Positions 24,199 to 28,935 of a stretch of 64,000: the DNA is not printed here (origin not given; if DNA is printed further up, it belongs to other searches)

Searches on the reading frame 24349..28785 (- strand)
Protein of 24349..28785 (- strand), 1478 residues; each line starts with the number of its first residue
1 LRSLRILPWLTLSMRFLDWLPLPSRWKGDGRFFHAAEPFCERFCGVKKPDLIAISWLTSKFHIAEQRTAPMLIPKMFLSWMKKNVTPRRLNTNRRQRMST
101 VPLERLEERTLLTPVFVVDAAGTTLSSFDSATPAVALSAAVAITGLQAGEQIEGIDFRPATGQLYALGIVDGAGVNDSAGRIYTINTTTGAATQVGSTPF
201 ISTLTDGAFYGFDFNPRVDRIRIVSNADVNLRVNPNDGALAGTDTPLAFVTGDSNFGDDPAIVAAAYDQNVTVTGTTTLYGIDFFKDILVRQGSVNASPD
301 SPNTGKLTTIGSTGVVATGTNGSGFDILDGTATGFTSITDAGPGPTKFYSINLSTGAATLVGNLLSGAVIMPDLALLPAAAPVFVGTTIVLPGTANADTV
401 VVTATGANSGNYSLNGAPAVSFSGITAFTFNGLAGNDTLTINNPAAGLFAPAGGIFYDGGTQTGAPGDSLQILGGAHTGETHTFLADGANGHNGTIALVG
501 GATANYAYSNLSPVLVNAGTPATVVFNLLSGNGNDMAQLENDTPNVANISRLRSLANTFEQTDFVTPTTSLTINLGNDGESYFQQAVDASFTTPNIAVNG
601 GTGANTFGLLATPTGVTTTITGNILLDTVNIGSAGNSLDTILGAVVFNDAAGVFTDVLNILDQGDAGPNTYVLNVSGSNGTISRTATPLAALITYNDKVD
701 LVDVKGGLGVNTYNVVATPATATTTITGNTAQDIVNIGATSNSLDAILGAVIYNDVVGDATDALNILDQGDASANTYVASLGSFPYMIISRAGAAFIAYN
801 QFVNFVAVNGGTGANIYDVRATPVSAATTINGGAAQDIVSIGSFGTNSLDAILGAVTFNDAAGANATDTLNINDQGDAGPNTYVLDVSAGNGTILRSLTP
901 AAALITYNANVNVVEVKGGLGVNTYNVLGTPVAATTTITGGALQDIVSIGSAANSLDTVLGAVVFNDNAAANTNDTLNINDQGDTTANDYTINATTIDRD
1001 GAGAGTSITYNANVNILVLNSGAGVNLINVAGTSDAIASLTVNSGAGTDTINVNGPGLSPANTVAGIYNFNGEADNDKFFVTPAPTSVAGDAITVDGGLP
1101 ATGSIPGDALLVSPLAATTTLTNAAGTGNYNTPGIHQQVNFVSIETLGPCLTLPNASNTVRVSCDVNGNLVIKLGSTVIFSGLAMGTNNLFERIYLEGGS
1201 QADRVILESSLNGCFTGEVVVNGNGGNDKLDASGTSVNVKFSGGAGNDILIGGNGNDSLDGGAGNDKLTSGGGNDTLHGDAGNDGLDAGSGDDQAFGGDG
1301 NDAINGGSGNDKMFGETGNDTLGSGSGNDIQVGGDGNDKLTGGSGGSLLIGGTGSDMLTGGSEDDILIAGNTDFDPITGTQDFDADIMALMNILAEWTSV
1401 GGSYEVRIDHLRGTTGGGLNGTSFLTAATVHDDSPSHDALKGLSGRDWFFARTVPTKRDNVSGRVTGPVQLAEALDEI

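Call 12: search_protein_families(library=ncbifam, proteins=[window:24349-28785:-], max_evalue=1)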
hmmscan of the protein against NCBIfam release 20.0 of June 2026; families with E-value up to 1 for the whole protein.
window:24349-28785:- (1478 aa): 5 families
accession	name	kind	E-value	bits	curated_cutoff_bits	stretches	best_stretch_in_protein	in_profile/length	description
NF033943.0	RTX_toxin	subfamily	4.4e-21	74.8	1000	2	1266-1393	697-825/930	RTX family hemolysin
NF033203.1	entero_EhxA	exception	3.9e-16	58.4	2000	2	1273-1370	737-834/997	enterohemolysin EhxA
NF046115.1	Ca_rpt_SMc04171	equivalog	1.3e-14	54.3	625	2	1292-1395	414-522/574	SMc04171 family calcium-binding repeat protein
NF035945.1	Zn_serralysin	subfamily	2.5e-05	23.6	500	3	1325-1371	325-371/462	serralysin family metalloprotease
NF053766.1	ZapA_metallo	exception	0.0021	17.2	940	3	1270-1322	335-387/483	ZapA family metalloprotease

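Call 18: search_protein_families(library=pfam, proteins=[window:24349-28785:-], max_evalue=0.01)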
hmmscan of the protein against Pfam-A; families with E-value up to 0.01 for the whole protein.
window:24349-28785:- (1478 aa): 2 families
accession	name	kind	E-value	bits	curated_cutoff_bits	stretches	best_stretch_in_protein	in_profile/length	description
PF14339.12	DUF4394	-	2.2e-64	217.4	29.6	1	124-368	1-224/230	Domain of unknown function (DUF4394)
PF00353.25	HemolysinCabind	-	9.3e-15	54.7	23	4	1243-1277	2-36/36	RTX calcium-binding nonapeptide repeat (4 copies)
